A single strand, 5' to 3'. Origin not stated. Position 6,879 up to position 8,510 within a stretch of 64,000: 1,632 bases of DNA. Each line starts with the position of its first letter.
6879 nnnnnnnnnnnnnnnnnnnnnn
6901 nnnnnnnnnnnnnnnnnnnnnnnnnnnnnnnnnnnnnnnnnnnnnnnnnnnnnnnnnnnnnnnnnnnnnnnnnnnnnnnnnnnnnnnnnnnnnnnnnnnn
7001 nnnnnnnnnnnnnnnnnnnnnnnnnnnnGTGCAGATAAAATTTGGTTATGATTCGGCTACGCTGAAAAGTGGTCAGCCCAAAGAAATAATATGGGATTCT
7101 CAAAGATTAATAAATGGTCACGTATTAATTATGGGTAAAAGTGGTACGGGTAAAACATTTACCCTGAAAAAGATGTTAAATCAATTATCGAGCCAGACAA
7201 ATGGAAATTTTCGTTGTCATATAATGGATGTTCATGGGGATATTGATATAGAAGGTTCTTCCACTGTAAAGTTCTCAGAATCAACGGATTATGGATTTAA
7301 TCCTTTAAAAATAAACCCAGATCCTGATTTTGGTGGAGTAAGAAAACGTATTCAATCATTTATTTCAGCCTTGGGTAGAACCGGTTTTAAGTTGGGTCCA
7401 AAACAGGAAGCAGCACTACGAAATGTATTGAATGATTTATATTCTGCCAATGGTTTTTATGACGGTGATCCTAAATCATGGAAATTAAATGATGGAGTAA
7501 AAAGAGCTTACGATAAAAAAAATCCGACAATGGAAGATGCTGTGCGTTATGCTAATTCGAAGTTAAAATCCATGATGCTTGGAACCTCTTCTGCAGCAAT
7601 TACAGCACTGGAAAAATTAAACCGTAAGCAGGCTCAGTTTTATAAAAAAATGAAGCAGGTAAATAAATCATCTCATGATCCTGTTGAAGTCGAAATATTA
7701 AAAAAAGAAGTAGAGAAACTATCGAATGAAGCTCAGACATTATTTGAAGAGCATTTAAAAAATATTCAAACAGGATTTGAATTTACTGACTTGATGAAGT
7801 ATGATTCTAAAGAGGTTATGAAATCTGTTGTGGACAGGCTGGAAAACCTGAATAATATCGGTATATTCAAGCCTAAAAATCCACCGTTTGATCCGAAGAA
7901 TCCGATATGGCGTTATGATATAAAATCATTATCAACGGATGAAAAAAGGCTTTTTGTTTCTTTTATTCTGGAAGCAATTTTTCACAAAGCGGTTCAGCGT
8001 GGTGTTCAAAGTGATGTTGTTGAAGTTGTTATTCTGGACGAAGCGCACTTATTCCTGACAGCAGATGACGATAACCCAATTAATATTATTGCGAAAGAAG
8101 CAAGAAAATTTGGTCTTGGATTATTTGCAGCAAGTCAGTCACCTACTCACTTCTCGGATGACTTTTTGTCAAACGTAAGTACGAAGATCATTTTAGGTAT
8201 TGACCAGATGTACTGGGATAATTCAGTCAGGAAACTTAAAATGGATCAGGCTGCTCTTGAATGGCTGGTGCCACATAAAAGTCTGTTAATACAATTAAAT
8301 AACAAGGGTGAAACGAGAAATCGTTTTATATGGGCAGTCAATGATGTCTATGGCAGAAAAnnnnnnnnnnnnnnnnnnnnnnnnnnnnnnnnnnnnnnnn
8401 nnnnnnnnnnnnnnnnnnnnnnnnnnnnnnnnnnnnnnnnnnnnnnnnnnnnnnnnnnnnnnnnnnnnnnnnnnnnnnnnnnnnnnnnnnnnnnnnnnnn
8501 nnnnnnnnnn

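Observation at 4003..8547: Unknown 971-aa protein paired with a HerA/FtsK-like ATPase and a small coupled ORF: candidate novel two-gene system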

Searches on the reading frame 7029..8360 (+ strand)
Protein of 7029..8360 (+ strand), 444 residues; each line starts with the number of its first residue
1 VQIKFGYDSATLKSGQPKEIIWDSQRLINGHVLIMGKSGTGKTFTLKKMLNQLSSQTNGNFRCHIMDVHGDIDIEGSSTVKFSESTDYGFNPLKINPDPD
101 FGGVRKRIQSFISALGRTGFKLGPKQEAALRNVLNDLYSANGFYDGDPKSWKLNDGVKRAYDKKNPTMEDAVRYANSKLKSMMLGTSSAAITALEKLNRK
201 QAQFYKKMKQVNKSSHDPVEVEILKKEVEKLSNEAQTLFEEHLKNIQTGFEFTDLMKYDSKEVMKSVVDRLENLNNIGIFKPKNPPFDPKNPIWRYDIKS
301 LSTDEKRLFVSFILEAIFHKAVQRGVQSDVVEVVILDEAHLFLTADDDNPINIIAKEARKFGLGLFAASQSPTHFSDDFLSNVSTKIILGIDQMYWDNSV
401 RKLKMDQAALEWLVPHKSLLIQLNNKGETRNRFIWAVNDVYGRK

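Call 8: search_protein_families(library=pfam, proteins=[window:7029-8360:+], max_evalue=1)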
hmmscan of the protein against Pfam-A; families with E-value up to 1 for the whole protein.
window:7029-8360:+ (444 aa): 31 families (the best 25 are shown)
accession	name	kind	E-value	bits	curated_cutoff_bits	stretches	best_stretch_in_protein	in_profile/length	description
PF01935.23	DUF87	-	3.7e-12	47.3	23.2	1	21-231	15-204/220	Helicase HerA, central domain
PF05872.18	HerA_C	-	2.2e-08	33.7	22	2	20-72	12-61/502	Helicase HerA-like C-terminal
PF13401.12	AAA_22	-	5.1e-08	33.7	27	1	30-76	6-33/130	AAA domain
PF10412.15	TrwB_AAD_bind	-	3.3e-05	23.4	20.5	1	27-72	13-55/387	Type IV secretion-system coupling protein DNA-binding domain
PF13191.12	AAA_16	-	0.00058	20.8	32.6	1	30-63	25-62/167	AAA ATPase domain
PF12775.13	AAA_7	-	0.00062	19.8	25.8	1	29-57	33-61/181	P-loop containing dynein motor region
PF09848.15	SLFN-g3_helicase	-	0.0011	18.8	24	1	32-59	4-31/354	Schlafen group 3, DNA/RNA helicase domain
PF00270.35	DEAD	-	0.0015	18.7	26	1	326-358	114-145/167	DEAD/DEAH box helicase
PF04851.21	ResIII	-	0.0031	17.9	22.5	0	30-57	24-51/164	Type III restriction enzyme, res subunit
PF00005.33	ABC_tran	-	0.0032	18.5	25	1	32-70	14-51/137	ABC transporter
PF01580.24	FtsK_SpoIIIE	-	0.0059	16.5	24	1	28-53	39-63/221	FtsK/SpoIIIE family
PF00437.27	T2SSE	-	0.0072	15.5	24.9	1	29-57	142-170/370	Type II/IV secretion system protein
PF19044.6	P-loop_TraG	-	0.0096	15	25.8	1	27-98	27-99/413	TraG P-loop domain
PF20720.3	nSTAND3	-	0.0098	16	27.2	1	29-57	17-45/155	Novel STAND NTPase 3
PF13558.12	SbcC_Walker_B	-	0.011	16.5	27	1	294-347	26-78/90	SbcC/RAD50-like, Walker B motif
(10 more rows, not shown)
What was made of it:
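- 7029..8363 (+): HerA/FtsK-superfamily P-loop ATPase, 444 aa. It has no N-terminal HAS barrel (Walker A at aa 36-43). Walker B DE is at aa 337-338. Pfam DUF87 3.7e-12 (call 8).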

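Call 9: search_protein_families(library=padloc, proteins=[window:7029-8360:+], max_evalue=1)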
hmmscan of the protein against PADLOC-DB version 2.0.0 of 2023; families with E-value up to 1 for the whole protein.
window:7029-8360:+ (444 aa): 24 families
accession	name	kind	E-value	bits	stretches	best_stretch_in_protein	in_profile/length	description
PDLC02684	DndH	-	5.4e-23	78.5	2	16-199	1351-1536/1715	DndH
PDLC04140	mad8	-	1e-18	65.9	1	28-392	26-254/314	mads_8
PDLC02685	DndH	-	2.4e-18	63.3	2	2-182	1309-1497/1678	DndH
PDLC04105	HerA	-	3.4e-17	60.2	2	203-406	301-503/576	-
PDLC02185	HerA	-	1.7e-14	51.5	1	3-390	142-513/585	-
PDLC01055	HerA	-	3.6e-14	50.5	2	297-390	387-482/532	Type III coevolved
PDLC04100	HerA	-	4.4e-12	43.5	1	17-391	151-508/580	-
PDLC04102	HerA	-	1.5e-11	41.4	2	189-389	395-570/654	-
PDLC04103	HerA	-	2e-11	41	2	289-388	397-506/579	-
PDLC02188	HerA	-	5.7e-10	36.7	2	327-406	424-510/578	-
PDLC04098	HerA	-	6.2e-09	33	2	314-388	511-596/686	-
PDLC02682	DndH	-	2.1e-08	30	2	25-175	1333-1496/1686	DndH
PDLC02681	DndH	-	2.9e-07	26.4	2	30-155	1283-1417/1631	DndH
PDLC04106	HerA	-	3e-07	27.4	2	352-387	542-577/667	-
PDLC04104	HerA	-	3.5e-07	27.3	1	333-395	222-293/379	-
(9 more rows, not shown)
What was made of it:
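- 7029..8363 (+): PADLOC DndH C-terminal domain 5e-23 and mad8 1e-18 (call 9).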

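Call 10: search_protein_families(library=ncbifam, proteins=[window:7029-8360:+], max_evalue=0.1)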
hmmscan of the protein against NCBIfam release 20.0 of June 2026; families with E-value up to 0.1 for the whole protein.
window:7029-8360:+ (444 aa): 23 families
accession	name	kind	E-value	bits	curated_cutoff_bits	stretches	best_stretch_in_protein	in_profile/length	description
NF053655.1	CedD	equivalog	2.8e-15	56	600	2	306-391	397-479/527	DNA-translocating ATPase CedD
NF042943.1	HerA_antiphage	equivalog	5.2e-13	48.4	800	1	15-391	144-502/566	anti-phage-associated helicase HerA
NF040819.1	helicase_HerA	equivalog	4.1e-12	45.4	970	1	333-391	405-467/561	DNA double-strand break repair helicase HerA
NF040937.1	HerA_Thermprot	equivalog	3.5e-10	38.9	800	1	292-391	308-414/487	DNA double-strand break repair helicase HerA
NF045975.1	VirB4_plasma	equivalog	1e-09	36.7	590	2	25-174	511-663/894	Mbov_0397 family ICE element conjugal transfer ATPase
TIGR00929.1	VirB4_CagE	subfamily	4.5e-09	35.1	643.1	2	26-98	435-508/792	VirB4 family type IV secretion/conjugal transfer ATPase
NF033849.1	ser_rich_anae_1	subfamily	4.8e-09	34.1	650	1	31-222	761-968/1163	serine-rich protein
NF041017.1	DNA_import_CedB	equivalog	4.9e-09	35.4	700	2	18-73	264-317/590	DNA import protein CedB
NF042944.1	HerA_antiphage_2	equivalog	2.8e-08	33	850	2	193-406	297-510/576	anti-phage-associated helicase HerA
NF045971.1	conju_CD1110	equivalog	2.5e-07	29.4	325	2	20-96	406-484/752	VirB4-like conjugal transfer ATPase, CD1110 family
NF045781.1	Spaf1101_AAA_ATP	equivalog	0.00023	19.7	475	1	126-284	467-621/836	Spaf_1101 family AAA-like ATPase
TIGR02928.1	TIGR02928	subfamily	0.00057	18.8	181.3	1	31-68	42-80/366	orc1/cdc6 family replication initiation protein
TIGR01186.1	proV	subfamily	0.0082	15.3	326.6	1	32-61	22-50/363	betaine/proline/choline family ABC transporter ATP-binding protein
TIGR01447.1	recD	equivalog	0.01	14.5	310.15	1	28-59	162-193/597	exodeoxyribonuclease V subunit alpha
NF001625.0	PRK00411.1-3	equivalog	0.013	14.2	501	1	31-68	61-99/415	ORC1-type DNA replication protein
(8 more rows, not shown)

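Call 26: list_cluster_members(proteins=[P0018, L001:13009-14313:+, window:7029-8360:+])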
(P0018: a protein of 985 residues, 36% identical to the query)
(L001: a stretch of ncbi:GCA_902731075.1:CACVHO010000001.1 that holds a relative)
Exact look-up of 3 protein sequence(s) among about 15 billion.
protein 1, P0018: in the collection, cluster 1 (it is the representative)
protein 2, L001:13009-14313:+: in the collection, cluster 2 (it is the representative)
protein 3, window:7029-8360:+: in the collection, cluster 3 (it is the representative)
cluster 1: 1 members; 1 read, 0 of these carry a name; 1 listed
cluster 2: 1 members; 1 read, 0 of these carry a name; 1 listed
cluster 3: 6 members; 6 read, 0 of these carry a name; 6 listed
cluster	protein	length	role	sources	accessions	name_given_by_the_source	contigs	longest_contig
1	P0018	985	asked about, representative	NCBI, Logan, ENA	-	-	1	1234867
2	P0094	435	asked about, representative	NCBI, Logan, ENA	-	-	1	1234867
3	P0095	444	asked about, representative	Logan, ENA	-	-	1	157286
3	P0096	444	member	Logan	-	-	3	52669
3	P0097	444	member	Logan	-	-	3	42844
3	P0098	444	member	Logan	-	-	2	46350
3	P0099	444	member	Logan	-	-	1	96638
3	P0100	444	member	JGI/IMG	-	-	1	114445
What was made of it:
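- Tried and rejected: Exact-cluster look-up returned no names (call 26).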

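Call 30: find_homologous_proteins(query=window:7029-8360:+, max_evalue=0.001)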
Query window:7029-8360:+ (444 aa): 1107 proteins with E <= 0.001 among 7530 candidates; the best 120 are listed.
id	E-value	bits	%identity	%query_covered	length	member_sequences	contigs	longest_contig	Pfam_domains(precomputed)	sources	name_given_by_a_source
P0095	1.2e-296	1001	100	100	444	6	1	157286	PF01935.24,PF05872.19,PF13401.13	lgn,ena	-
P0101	3.7e-254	861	84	100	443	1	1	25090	PF01935.24,PF05872.19,PF13401.13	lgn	-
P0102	4.8e-234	795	78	100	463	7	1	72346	PF01935.24,PF05872.19,PF13401.13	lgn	-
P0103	7.8e-229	778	77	98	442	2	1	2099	PF01935.24,PF05872.19,PF13401.13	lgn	-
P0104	7.9e-229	778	75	100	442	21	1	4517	PF01935.24,PF05872.19,PF13401.13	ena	-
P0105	5.8e-228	775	75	98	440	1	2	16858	PF01935.24,PF05872.19,PF13401.13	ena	-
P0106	8.5e-228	774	76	98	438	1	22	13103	PF01935.24,PF05872.19,PF13401.13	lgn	-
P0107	1.9e-224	763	74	98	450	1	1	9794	PF01935.24,PF05872.19,PF13401.13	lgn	-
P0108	8.7e-223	758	74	100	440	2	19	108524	PF01935.24,PF05872.19,PF13401.13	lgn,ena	-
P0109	3.0e-218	743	71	98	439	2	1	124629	PF01935.24,PF05872.19,PF13401.13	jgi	jgi:DNA helicase HerA-like ATPase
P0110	4.2e-212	723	71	98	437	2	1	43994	PF01935.24,PF05872.19,PF13401.13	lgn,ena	-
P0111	9.1e-211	718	71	98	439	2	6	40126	PF01935.24,PF05872.19,PF13401.13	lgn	-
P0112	3.1e-210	717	71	97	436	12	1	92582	PF01935.24,PF05872.19,PF13401.13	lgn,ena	-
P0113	3.4e-209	713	71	98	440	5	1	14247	PF10412.16,PF01935.24,PF05872.19,PF13401.13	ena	-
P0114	4.5e-209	713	70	98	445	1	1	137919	PF01935.24,PF05872.19,PF13401.13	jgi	jgi:DNA helicase HerA-like ATPase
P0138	1.9e-201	688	68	98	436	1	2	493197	PF10412.16,PF01935.24,PF05872.19,PF13401.13,PF01580.25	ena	-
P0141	2.9e-201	687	69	98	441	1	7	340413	PF01935.24,PF05872.19,PF13401.13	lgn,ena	-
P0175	3.1e-195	667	66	98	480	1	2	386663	PF10412.16,PF01935.24,PF05872.19,PF13401.13,PF04851.22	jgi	jgi:hypothetical protein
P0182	2.5e-194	664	65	97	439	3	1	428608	PF01935.24,PF05872.19,PF13401.13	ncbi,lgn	-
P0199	8.6e-190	649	64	99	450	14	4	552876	PF01935.24,PF05872.19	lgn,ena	-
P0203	4.6e-188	644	65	98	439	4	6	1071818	PF10412.16,PF01935.24,PF05872.19,PF13401.13,PF04851.22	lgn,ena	-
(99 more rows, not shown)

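Call 31: find_encoding_contigs(protein=P0203, flank=7000, max_places=2)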
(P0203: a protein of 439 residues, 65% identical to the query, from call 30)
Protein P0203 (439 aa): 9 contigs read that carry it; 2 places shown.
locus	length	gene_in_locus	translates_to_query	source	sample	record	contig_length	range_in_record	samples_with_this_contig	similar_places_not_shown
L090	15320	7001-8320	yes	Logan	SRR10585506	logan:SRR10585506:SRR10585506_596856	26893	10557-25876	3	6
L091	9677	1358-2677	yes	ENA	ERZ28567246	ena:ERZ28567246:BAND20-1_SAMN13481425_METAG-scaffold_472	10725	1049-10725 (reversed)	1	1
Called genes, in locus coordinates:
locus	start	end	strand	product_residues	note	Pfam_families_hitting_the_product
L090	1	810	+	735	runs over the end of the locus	PF00015:MCPsignal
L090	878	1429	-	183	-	-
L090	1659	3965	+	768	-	PF02861:Clp_N, PF05621:TniB (weak), PF00004:AAA, PF17871:AAA_lid_9, PF00004:AAA, PF07724:AAA_2, PF07728:AAA_5, PF10431:ClpB_D2-small, +6 more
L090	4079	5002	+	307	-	PF00069:Pkinase, PF07714:PK_Tyr_Ser-Thr, PF03109:ABC1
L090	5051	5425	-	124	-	PF01521:Fe-S_biosyn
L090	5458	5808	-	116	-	PF01521:Fe-S_biosyn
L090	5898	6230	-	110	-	-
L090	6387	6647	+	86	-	-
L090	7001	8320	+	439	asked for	PF01935:DUF87, PF05872:HerA_C (faint), PF10412:TrwB_AAD_bind (faint), PF04851:ResIII (faint), PF13401:AAA_22 (weak)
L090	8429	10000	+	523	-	-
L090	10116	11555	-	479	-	-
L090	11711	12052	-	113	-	PF02617:ClpS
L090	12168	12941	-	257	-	PF00072:Response_reg, PF04397:LytTR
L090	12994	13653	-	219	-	-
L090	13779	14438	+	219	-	PF03167:UDG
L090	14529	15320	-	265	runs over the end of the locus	PF18406:DUF1281_C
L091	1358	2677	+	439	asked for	PF01935:DUF87, PF05872:HerA_C (faint), PF10412:TrwB_AAD_bind (faint), PF04851:ResIII (faint), PF13401:AAA_22 (weak)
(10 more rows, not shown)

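Call 32: find_encoding_contigs(protein=P0182, flank=7000, max_places=2)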
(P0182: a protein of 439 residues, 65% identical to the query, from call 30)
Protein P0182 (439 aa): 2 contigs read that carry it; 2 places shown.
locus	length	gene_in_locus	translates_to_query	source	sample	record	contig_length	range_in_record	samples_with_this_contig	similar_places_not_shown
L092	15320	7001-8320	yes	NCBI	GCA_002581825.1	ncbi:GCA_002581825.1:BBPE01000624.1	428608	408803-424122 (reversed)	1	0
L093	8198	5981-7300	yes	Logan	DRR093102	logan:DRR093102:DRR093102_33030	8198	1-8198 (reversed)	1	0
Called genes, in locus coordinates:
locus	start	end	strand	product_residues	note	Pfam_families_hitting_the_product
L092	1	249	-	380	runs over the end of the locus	PF01443:Viral_helicase1 (faint)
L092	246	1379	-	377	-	PF03734:YkuD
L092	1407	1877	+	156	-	-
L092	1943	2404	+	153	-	-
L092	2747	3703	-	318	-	PF00023:Ank (faint), PF13606:Ank_3 (faint), PF13857:Ank_5 (faint), PF12796:Ank_2, PF13637:Ank_4 (weak)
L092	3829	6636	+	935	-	PF00317:Ribonuc_red_lgN (weak), PF02867:Ribonuc_red_lgC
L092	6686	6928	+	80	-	-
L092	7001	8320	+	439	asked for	PF01935:DUF87, PF05872:HerA_C (faint), PF13401:AAA_22 (faint)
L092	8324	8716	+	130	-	-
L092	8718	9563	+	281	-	PF06750:A24_N_bact, PF01478:Peptidase_A24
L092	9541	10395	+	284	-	PF01551:Peptidase_M23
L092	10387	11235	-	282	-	-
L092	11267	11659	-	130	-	-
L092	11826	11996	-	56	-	-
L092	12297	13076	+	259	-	PF01464:SLT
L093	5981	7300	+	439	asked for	PF01935:DUF87, PF05872:HerA_C (faint), PF13401:AAA_22 (faint)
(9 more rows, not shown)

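Call 33: find_encoding_contigs(protein=P0199, flank=7000, max_places=2)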
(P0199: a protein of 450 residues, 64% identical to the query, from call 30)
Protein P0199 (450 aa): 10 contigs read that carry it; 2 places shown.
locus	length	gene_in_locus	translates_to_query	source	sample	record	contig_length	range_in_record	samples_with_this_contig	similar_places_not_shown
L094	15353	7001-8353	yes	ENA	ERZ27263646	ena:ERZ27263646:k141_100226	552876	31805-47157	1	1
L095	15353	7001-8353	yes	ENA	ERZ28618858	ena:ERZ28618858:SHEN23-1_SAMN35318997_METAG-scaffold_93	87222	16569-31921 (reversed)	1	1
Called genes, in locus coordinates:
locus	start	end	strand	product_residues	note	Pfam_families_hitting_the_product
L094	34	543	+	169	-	-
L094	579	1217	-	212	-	PF00574:CLP_protease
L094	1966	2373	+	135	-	-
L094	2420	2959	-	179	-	-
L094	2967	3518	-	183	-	-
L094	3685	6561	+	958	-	PF00317:Ribonuc_red_lgN (weak), PF02867:Ribonuc_red_lgC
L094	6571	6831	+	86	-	-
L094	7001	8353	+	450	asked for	PF01935:DUF87 (weak), PF05872:HerA_C (faint)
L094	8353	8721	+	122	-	-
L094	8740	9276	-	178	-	-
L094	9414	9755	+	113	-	PF01521:Fe-S_biosyn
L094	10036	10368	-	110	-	-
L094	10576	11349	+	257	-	PF13489:Methyltransf_23 (weak), PF13649:Methyltransf_25 (faint), PF13847:Methyltransf_31 (faint), PF08242:Methyltransf_12 (weak)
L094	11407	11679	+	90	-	-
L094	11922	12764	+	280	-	-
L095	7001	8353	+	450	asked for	PF01935:DUF87 (weak), PF05872:HerA_C (faint)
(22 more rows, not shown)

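Call 39: search_solved_structures(query=window:7029-8360:+, max_evalue=0.01, show_alignments=1)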
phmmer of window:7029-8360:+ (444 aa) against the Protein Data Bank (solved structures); distinct sequences matched with E-value up to 0.01: 11.
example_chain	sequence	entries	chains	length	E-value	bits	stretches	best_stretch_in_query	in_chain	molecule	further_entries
8yho_A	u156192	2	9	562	5.2e-12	48.6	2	289-389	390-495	DUF87 domain-containing protein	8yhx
9x1l_A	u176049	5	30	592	4.7e-09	38.9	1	333-391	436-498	DNA helicase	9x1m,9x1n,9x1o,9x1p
7es4_A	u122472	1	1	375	5.8e-08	35.3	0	320-390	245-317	DNA phosphorothioation-dependent restriction protein DptH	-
4d2i_A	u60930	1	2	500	2.5e-07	33.2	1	319-392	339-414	HERA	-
8xau_A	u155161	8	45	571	5.4e-07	32.1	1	318-406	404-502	ATP-binding protein | HerA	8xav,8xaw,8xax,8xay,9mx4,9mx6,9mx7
8wiv_A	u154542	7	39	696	8e-07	31.5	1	331-392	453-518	Helicase HerA central domain-containing protein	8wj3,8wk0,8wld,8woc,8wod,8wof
9c1m_M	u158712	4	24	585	2.7e-06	29.8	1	323-407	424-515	ATP-binding protein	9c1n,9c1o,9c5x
8ziq_M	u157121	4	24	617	4.7e-06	29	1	313-406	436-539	HerA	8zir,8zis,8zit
8j4u_M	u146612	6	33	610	8.3e-06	28.2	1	296-384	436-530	Nucleoside triphosphate hydrolase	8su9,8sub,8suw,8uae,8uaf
8wet_A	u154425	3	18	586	4.5e-05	25.8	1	306-389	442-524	TdpA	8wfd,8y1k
11kk_A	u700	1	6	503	0.0026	20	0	27-72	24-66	HerA like helicase YjgR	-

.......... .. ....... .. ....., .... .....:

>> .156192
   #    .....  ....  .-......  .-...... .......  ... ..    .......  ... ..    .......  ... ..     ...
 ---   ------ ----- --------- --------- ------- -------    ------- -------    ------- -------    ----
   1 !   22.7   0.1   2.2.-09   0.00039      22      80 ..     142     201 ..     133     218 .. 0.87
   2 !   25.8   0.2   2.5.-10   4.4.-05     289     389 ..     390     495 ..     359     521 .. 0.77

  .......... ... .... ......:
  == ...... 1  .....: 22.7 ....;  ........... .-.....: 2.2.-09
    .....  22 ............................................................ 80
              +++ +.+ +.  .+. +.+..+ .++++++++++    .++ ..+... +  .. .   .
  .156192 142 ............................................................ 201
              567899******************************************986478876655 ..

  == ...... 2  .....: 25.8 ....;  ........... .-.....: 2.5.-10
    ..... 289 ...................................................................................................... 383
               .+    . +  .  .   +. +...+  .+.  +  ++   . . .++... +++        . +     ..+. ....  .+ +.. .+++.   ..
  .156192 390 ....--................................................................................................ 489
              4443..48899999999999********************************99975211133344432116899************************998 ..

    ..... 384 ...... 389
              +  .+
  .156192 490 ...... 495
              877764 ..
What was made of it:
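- On HerA helicase (archaeal HerA / anti-phage HerA): Query residues 22-80 align to residues 142-201 of 8yho, so about 120 N-terminal residues have no counterpart (call 39).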

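Call 46: find_related_loci(query=A2, collection=metagenome_contigs, flank=10000)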
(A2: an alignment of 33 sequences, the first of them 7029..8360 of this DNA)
Query A2 (444 aa) in metagenome_contigs; peptide patterns used: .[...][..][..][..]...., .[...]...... (x = any residue, [..] = any of these).
600 stretches matched a pattern (row limit reached: there are more); 16 encode a relative of the query (tblastn E <= 1e-3); 16 distinct loci.
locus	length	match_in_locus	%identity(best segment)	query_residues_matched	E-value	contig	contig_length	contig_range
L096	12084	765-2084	73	1-444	0e+0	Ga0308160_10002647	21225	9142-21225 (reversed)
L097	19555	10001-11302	65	1-433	0e+0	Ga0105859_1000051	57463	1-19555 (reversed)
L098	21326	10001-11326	63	1-440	0e+0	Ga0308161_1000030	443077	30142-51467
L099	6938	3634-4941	52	1-437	6e-154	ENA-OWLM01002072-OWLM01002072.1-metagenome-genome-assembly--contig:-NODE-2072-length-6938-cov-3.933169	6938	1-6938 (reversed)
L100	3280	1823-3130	52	1-437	7e-160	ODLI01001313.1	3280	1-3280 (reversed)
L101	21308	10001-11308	51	1-437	7e-152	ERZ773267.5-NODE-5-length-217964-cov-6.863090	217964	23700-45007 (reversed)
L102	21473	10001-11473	46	1-437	1e-145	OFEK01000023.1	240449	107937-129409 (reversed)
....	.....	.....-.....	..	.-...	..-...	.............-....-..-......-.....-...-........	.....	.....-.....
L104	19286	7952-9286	43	1-433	2e-123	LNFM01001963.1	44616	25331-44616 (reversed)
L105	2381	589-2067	35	3-434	3e-106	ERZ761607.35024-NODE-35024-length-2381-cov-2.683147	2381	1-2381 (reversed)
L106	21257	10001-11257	34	20-427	4e-74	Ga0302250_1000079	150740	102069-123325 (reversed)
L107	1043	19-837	44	161-433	5e-78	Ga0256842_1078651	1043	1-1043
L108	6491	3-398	81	305-436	5e-69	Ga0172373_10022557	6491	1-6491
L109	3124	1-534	58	260-437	2e-62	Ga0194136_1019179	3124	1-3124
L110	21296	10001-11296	54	1-434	5e-158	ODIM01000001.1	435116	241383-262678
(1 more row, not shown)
